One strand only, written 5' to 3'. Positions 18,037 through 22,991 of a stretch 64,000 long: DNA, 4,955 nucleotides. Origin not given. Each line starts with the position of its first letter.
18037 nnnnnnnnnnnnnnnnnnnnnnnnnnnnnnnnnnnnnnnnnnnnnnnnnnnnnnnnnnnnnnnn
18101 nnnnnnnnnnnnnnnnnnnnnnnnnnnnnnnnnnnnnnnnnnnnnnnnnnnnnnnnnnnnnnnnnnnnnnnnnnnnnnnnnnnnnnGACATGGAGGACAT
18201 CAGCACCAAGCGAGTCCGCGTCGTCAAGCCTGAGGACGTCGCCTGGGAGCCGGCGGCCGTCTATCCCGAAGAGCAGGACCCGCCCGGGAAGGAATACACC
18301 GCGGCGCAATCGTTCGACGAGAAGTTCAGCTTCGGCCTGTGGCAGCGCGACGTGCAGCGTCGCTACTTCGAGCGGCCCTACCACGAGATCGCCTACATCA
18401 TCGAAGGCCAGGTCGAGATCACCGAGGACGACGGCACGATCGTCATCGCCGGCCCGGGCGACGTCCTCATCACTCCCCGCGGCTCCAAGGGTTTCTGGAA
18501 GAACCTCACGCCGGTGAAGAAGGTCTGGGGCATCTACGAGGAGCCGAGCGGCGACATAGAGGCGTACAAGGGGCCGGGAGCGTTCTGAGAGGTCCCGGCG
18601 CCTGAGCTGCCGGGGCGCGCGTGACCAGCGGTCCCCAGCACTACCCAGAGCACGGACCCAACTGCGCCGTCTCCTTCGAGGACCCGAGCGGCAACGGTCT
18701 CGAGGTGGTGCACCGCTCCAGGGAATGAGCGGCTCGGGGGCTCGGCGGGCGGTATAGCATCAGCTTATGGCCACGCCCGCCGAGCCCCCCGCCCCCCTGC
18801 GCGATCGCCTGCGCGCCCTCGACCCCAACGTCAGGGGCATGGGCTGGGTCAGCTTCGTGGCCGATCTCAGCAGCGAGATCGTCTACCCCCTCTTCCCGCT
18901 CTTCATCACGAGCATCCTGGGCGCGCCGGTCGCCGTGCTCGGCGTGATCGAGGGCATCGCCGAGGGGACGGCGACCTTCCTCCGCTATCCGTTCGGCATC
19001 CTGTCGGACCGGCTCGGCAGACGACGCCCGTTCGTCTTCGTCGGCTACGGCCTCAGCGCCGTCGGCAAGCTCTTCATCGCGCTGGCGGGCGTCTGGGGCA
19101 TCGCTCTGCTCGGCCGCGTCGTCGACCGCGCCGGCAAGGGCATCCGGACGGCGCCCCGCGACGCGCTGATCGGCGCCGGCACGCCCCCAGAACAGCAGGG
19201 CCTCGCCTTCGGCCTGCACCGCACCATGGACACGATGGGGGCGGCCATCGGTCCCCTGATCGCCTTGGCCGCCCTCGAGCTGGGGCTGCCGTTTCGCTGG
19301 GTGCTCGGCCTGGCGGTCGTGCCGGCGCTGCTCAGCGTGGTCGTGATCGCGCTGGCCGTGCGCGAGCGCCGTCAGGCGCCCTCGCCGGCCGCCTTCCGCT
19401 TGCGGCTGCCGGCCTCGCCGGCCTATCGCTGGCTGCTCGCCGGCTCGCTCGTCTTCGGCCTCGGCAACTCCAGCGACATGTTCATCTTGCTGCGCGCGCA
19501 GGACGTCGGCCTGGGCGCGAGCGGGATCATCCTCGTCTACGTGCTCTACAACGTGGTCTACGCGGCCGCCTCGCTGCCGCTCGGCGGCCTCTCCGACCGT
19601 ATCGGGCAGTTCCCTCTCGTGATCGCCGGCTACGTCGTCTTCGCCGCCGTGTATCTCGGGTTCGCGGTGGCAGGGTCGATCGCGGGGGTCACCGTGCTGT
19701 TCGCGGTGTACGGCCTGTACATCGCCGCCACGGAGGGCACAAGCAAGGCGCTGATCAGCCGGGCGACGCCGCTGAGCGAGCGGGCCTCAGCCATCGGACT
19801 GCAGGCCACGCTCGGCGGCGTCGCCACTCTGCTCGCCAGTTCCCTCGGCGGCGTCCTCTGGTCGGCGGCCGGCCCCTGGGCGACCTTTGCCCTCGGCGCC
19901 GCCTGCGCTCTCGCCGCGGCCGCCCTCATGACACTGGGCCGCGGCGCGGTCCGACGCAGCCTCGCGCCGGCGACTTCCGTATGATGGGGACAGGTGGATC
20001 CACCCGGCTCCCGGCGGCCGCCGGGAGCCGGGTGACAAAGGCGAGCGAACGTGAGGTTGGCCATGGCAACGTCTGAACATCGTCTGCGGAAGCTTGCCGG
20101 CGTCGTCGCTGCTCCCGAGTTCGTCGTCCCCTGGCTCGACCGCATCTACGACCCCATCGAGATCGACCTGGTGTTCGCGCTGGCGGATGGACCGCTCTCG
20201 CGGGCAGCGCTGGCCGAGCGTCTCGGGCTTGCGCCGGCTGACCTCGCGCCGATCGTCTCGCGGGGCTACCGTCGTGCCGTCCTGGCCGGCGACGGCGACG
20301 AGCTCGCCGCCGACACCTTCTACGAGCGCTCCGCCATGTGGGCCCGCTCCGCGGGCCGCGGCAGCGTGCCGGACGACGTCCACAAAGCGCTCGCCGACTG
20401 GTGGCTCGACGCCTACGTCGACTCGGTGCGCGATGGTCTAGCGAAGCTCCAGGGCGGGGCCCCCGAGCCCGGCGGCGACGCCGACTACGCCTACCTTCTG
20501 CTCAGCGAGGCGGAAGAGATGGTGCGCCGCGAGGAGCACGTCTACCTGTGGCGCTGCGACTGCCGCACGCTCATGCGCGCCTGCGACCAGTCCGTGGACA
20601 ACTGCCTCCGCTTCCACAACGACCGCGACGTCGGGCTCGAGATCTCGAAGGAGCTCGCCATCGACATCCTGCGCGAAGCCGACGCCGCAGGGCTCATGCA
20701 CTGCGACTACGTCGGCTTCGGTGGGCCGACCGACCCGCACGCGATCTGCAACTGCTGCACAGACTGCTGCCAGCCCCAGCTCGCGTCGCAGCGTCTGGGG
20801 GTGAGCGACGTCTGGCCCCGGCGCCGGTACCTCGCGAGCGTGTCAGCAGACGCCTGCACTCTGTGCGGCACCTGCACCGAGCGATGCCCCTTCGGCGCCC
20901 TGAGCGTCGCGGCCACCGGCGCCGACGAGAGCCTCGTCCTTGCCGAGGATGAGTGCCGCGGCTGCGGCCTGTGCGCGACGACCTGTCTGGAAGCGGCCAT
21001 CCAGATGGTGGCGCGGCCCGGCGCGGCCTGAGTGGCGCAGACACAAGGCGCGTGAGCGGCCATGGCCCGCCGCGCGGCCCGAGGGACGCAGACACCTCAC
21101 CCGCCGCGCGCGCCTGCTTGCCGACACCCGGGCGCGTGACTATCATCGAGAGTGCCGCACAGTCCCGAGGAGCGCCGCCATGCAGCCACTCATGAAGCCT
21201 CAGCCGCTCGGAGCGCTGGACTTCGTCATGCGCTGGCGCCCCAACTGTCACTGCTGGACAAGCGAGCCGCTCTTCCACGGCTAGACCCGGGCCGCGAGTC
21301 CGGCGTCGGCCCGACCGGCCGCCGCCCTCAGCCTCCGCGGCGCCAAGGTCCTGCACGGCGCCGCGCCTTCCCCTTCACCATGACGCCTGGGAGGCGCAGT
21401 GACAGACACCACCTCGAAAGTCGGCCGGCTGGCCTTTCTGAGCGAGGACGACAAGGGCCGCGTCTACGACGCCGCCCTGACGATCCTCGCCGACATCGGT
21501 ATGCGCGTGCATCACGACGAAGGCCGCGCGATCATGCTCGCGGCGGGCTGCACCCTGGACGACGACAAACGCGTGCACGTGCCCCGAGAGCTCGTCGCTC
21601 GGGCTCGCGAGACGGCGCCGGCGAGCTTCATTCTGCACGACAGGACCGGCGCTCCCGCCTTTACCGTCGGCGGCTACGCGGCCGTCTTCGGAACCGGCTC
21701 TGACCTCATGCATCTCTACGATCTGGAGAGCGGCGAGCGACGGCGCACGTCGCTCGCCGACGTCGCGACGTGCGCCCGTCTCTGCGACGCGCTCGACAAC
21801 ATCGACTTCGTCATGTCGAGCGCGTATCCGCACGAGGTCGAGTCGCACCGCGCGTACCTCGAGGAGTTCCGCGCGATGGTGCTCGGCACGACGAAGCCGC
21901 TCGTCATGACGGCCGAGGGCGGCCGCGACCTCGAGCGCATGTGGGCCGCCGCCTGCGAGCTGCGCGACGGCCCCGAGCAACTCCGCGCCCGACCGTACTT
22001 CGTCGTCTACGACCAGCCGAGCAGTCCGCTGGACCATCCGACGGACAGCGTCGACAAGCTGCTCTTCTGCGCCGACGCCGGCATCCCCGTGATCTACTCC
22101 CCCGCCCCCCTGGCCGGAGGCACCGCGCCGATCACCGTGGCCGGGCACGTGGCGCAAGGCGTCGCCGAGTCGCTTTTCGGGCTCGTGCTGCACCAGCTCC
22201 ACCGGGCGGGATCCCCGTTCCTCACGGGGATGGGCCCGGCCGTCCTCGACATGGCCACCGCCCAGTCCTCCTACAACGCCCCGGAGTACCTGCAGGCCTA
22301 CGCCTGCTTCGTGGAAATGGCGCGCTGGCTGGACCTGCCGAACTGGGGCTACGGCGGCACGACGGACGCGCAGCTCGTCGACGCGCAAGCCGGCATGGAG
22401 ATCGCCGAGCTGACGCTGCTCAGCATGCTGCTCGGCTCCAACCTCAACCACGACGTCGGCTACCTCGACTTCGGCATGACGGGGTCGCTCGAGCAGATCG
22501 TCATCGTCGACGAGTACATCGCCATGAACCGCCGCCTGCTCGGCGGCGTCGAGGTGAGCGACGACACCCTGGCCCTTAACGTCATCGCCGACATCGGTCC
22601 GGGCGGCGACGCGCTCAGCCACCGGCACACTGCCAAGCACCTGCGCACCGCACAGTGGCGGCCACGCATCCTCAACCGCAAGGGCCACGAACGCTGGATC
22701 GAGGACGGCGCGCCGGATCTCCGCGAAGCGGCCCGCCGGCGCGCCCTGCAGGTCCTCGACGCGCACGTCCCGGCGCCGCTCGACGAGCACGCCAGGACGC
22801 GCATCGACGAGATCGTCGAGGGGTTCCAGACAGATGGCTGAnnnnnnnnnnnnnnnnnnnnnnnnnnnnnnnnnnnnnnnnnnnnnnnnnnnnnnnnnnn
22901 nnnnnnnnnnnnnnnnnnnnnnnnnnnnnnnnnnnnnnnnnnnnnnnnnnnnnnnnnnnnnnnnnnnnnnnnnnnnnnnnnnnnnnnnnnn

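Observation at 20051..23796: Paralogous Cys-rich Fe-S proteins bracket an MttB homolog and are translationally coupled to it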

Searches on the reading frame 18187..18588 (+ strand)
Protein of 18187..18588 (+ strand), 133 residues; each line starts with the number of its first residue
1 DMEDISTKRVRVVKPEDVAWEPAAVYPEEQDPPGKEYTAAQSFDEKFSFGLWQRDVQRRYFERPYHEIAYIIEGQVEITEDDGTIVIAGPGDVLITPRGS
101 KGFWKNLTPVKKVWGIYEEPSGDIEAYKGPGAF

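Call 3: search_protein_families(library=pfam, proteins=[window:18187-18588:+], max_evalue=0.1)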
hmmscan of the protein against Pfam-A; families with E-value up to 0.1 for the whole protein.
window:18187-18588:+ (133 aa): 6 families
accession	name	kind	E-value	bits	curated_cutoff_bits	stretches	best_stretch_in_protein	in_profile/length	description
PF05899.18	Cupin_3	-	8.2e-12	45.1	23.5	1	42-113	2-73/74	EutQ-like cupin domain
PF06249.18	EutQ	-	3.3e-07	30.6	21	1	48-101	78-130/152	Ethanolamine utilisation protein EutQ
PF07883.17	Cupin_2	-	1.5e-06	28.2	27.2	1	64-101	17-53/70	Cupin domain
PF02311.25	AraC_binding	-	0.00071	19.8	21.1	1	63-99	21-56/135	AraC-like ligand binding domain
PF21621.3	MPI_cupin_dom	-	0.027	14.9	27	1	45-100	9-63/79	Mannose-6-phosphate isomerase, cupin domain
PF00190.28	Cupin_1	-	0.049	13.6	22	1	65-112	54-109/151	Cupin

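Call 4: search_protein_families(library=ncbifam, proteins=[window:18187-18588:+], max_evalue=0.1)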
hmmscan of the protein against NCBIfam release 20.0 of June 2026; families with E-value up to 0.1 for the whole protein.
window:18187-18588:+ (133 aa): 1 family
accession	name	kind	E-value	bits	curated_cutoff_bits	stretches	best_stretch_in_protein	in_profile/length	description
NF012001.0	PRK15457.1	equivalog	0.0011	18.7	193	1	64-111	174-220/233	ethanolamine utilization acetate kinase EutQ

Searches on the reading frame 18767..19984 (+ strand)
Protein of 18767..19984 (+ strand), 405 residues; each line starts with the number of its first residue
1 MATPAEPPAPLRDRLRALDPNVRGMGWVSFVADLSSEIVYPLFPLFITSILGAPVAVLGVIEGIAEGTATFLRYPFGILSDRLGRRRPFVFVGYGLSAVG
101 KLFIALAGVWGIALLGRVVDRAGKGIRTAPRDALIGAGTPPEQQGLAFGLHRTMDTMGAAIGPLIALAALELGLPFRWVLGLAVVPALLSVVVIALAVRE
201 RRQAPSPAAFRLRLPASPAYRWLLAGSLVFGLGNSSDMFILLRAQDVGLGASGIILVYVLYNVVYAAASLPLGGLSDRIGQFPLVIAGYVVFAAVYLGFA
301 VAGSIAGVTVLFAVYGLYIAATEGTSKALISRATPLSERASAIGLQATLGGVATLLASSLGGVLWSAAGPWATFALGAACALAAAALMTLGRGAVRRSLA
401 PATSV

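Call 3: search_protein_families(library=pfam, proteins=[window:18767-19984:+], max_evalue=0.1)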
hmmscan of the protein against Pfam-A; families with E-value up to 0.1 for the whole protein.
window:18767-19984:+ (405 aa): 2 families
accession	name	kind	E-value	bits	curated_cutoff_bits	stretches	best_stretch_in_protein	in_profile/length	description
PF07690.21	MFS_1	-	2.9e-38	132.1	33.4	2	28-240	4-223/347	Major Facilitator Superfamily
PF01306.25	LacY_symp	-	0.067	12.4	24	1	38-92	25-79/413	LacY proton/sugar symporter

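Call 4: search_protein_families(library=ncbifam, proteins=[window:18767-19984:+], max_evalue=0.1)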
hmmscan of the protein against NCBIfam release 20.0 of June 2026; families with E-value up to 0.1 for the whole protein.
window:18767-19984:+ (405 aa): 21 families
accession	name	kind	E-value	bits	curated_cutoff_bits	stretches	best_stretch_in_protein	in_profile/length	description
TIGR00880.1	2_A_01_02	superfamily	1.1e-15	57.9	131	2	260-389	6-135/141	multidrug resistance protein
NF012177.1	tet_MFS_42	exception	7.2e-12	45.3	850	2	56-197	36-177/411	tetracycline efflux MFS transporter Tet(42)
TIGR00881.1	2A0104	subfamily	1.1e-10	41.1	407.75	2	59-203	33-176/379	phosphoglycerate transporter protein PgtP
NF052357.1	GlucTporGlcPStph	equivalog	2.2e-08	33.4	750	1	77-196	63-180/445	glucose transporter GlcP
NF011571.1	PRK14995.1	subfamily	3.3e-07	29.4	701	2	72-203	57-186/493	SmvA family efflux MFS transporter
NF008314.0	PRK11102.1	equivalog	5.4e-05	22.6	303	1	244-388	37-181/396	Bcr/CflA family multidrug efflux MFS transporter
NF008650.1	PRK11646.1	equivalog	5.8e-05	22.3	469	1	38-173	28-162/400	multidrug efflux MFS transporter MdtH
NF008654.0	PRK11652.1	equivalog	7.2e-05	21.8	479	2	74-137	62-129/397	multidrug efflux MFS transporter EmrD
TIGR00710.1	efflux_Bcr_CflA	subfamily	0.00041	19.9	200.9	1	245-387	33-175/385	Bcr/CflA family efflux MFS transporter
TIGR00894.1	2A0114euk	subfamily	0.0014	17.2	626.45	1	68-173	88-194/465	Na(+)-dependent inorganic phosphate cotransporter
TIGR00711.1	efflux_EmrB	subfamily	0.0015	17.3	230.2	1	77-202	58-181/485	DHA2 family efflux MFS transporter permease subunit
NF007077.0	PRK09528.1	subfamily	0.0022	16.6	429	1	26-95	17-86/421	galactoside permease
NF011931.1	PRK15402.1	subfamily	0.0026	16.7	439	1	270-392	62-182/401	MdfA family multidrug efflux MFS transporter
NF000509.1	efflux_CmlA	exception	0.0047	16.3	875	0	245-333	42-124/419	CmlA family chloramphenicol efflux MFS transporter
NF012175.1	tet_MFS_L_K_45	equivalog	0.0057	15.5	650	1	76-166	55-145/444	Tet(L)/Tet(K)/Tet(45) family tetracycline efflux MFS transporter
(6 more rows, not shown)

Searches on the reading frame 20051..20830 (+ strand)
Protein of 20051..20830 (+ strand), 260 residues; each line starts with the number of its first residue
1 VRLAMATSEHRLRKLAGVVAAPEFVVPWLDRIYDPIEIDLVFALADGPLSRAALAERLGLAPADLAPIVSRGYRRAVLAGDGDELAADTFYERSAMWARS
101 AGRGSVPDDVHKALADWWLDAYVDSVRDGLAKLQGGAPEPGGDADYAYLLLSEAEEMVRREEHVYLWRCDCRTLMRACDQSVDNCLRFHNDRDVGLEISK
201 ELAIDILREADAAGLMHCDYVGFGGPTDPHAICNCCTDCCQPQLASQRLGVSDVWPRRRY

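Call 63: search_protein_families(library=pfam, proteins=[window:20051-20830:+], max_evalue=10)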
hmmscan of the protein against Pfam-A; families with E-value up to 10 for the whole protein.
window:20051-20830:+ (260 aa): 1 family
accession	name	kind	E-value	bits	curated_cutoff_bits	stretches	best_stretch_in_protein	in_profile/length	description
PF12840.13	HTH_20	-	0.38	11.2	27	1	43-64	12-34/51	Helix-turn-helix domain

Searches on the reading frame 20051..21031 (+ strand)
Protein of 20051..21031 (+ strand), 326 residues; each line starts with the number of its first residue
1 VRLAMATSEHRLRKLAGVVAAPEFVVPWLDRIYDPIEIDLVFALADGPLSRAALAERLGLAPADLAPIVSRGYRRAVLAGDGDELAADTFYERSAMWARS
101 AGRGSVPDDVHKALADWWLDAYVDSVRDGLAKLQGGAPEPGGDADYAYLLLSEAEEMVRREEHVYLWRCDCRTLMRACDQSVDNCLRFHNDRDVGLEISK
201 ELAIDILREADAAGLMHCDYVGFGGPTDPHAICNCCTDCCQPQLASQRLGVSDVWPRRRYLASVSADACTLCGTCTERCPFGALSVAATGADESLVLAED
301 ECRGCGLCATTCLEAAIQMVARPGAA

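Call 3: search_protein_families(library=pfam, proteins=[window:20051-21031:+], max_evalue=0.1)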
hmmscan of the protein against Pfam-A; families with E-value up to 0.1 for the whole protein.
window:20051-21031:+ (326 aa): 10 families
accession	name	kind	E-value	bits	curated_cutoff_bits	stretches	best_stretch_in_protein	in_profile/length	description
PF00037.32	Fer4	-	7.1e-07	29.2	21.1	2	264-284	3-23/24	4Fe-4S binding domain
PF13237.11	Fer4_10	-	1.1e-06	28.9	25.5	1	265-312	5-52/53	4Fe-4S dicluster domain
PF14697.11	Fer4_21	-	2.6e-06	27.9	35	1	262-319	1-59/59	4Fe-4S dicluster domain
PF12838.12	Fer4_7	-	1.7e-05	25.7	27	2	269-313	2-49/52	4Fe-4S dicluster domain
PF13187.11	Fer4_9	-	4e-05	24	27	1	268-316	1-51/52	4Fe-4S dicluster domain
PF12837.12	Fer4_6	-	6.2e-05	23.2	25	2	263-284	3-24/24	4Fe-4S binding domain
PF12797.12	Fer4_2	-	0.002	18.4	24.5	1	264-281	5-22/22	4Fe-4S binding domain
PF12798.12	Fer4_3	-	0.011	16.9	27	1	269-283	1-15/15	4Fe-4S binding domain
PF13484.11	Fer4_16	-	0.072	14.3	30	1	269-287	2-20/66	4Fe-4S double cluster binding domain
PF25160.1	LdpA_Fe-S-bd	-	0.078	13.2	27.6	1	297-320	23-46/49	LdpA Fe-S cluster-binding domain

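Call 4: search_protein_families(library=ncbifam, proteins=[window:20051-21031:+], max_evalue=0.1)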
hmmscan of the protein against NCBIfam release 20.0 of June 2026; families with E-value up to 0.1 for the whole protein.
window:20051-21031:+ (326 aa): 52 families (the best 25 are shown)
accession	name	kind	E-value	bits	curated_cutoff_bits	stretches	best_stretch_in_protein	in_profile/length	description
TIGR02179.1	PorD_KorD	subfamily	2.5e-07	30.7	60.05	1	264-321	22-76/78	2-oxoacid:acceptor oxidoreductase, delta subunit, pyruvate/2-ketoisovalerate family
NF058577.1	FdxA_fam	equivalog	5.3e-07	29.7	65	1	264-313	4-49/52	4Fe-4S ferredoxin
NF007203.0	PRK09624.1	equivalog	1.1e-06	28.7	171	1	258-321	42-102/105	pyuvate ferredoxin oxidoreductase subunit delta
NF040684.1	PorD_Arch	equivalog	1.7e-06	28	120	1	264-320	29-82/85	pyruvate synthase subunit PorD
NF045790.1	OxalOxreddelta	equivalog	1.8e-06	27.4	230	1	255-321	250-310/316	oxalate oxidoreductase subunit delta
TIGR04105.1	FeFe_hydrog_B1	subfamily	2.3e-06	26.6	450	2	261-285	182-206/462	monomeric [FeFe] hydrogenase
NF040612.1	F420_dehyd_FpoI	exception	3e-06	27.1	180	2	297-321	39-63/135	F420H2 dehydrogenase subunit FpoI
TIGR04395.1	cutC_activ_rSAM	equivalog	3.2e-06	26.6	360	1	264-320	51-106/309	choline TMA-lyase-activating enzyme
TIGR01944.1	rnfB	subfamily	4.2e-06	26.5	68.7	1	258-323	104-166/190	RnfABCDGE type electron transport complex subunit B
NF043069.1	T4HPD_activ_SAM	equivalog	8e-06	25.4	425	1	265-321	49-101/299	trans-4-hydroxy-L-proline dehydratase activase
NF007202.0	PRK09623.1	equivalog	9.4e-06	25.9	166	1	258-320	42-101/105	3-methyl-2-oxobutanoate dehydrogenase subunit delta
TIGR02700.1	flavo_MJ0208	hypoth_equivalog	1e-05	24.9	251.35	1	264-318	145-195/234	dihydromethanopterin reductase (acceptor)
NF040864.1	HgcB_ferredoxin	equivalog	1.3e-05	25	99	1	264-322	11-66/93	mercury methylation ferredoxin HgcB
NF040770.1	hetero_SS_HdrA2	exception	1.7e-05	23.2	1100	1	258-320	568-626/777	CoB-CoM heterodisulfide reductase HdrA2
NF009945.0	PRK13409.1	equivalog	2.2e-05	23.4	469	2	241-287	22-69/592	ribosome biogenesis/translation initiation ATPase RLI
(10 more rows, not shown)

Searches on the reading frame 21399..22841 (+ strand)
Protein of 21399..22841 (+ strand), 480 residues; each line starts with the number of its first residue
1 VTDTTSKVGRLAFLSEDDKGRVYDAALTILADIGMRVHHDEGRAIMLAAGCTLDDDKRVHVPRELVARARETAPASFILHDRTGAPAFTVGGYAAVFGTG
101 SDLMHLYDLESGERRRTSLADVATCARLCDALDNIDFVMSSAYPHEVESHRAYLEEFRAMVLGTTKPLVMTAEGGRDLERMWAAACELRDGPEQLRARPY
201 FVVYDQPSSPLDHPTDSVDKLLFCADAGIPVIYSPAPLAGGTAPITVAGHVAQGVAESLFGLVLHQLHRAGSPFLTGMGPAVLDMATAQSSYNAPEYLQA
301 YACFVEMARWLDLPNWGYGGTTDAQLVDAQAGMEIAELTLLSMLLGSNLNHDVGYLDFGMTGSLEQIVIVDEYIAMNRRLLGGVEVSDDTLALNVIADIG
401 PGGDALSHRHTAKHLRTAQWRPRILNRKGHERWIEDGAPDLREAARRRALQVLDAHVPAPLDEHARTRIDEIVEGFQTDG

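Call 3: search_protein_families(library=pfam, proteins=[window:21399-22841:+], max_evalue=0.1)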
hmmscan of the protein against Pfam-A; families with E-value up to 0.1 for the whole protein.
window:21399-22841:+ (480 aa): 1 family
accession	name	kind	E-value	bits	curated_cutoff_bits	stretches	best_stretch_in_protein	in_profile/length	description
PF06253.16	MTTB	-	3.8e-81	273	25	1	5-473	25-492/500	Trimethylamine methyltransferase (MTTB)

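Call 4: search_protein_families(library=ncbifam, proteins=[window:21399-22841:+], max_evalue=0.1)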
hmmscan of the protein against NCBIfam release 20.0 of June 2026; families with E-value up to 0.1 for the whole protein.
window:21399-22841:+ (480 aa): 1 family
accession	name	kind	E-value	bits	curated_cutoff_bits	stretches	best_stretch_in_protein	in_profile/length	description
TIGR02369.2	trimeth_pyl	equivalog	5.8e-106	354.8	525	1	11-474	3-466/469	[trimethylamine--corrinoid protein] Co-methyltransferase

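Call 51: search_solved_structures(query=window:21399-22841:+, max_evalue=0.001, show_alignments=0)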
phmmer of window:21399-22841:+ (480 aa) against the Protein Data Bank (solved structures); distinct sequences matched with E-value up to 0.001: 5.
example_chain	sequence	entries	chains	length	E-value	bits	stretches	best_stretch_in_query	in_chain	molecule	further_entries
9yce_A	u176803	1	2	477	9.3e-54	186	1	12-469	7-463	Glycine betaine methyltransferase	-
2qne_A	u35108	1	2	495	1e-53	185.9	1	12-469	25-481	Putative methyltransferase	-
7xcl_A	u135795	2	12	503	2e-47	165.2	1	14-466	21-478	Trimethylamine methyltransferase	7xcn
7xcm_A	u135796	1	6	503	2.3e-47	165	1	14-466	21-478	Trimethylamine methyltransferase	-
4yyc_A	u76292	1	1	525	3.1e-37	131.6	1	23-462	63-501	Putative trimethylamine methyltransferase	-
